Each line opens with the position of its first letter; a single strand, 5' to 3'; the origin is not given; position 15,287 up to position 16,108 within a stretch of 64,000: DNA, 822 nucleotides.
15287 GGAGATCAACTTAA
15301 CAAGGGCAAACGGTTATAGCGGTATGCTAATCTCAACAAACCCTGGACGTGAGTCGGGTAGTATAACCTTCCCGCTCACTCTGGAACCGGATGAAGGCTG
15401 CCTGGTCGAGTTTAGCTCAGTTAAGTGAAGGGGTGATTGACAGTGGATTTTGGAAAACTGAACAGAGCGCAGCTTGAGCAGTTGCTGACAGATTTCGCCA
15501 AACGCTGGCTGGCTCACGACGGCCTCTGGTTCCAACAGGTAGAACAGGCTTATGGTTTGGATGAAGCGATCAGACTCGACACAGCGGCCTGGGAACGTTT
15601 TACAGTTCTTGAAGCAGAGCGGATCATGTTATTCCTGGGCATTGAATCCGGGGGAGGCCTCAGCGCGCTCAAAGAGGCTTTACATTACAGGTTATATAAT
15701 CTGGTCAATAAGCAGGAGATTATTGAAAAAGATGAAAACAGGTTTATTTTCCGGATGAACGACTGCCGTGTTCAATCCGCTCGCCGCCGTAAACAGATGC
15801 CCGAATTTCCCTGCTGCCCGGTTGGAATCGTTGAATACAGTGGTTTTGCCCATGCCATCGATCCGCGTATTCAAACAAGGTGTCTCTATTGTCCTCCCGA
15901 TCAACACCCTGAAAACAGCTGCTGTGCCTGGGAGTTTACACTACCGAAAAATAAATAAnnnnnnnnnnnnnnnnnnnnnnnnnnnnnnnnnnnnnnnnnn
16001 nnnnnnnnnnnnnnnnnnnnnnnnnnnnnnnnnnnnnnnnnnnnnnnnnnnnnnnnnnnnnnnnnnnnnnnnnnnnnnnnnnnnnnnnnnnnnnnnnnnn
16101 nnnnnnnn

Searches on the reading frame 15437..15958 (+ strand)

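Call 6: search_protein_families(library=pfam, proteins=[window:15437-15958:+], max_evalue=0.01)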
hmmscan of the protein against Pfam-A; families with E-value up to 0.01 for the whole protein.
window:15437-15958:+ (173 aa): 1 family
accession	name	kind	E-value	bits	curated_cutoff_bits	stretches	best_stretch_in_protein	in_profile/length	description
PF19620.4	DUF6125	-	5e-77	257.9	27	1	8-169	3-164/164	Family of unknown function (DUF6125)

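Call 27: search_protein_families(library=ncbifam, proteins=[window:15437-15958:+], max_evalue=0.001)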
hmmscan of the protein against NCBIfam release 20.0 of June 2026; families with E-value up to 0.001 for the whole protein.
window:15437-15958:+ (173 aa): 0 families
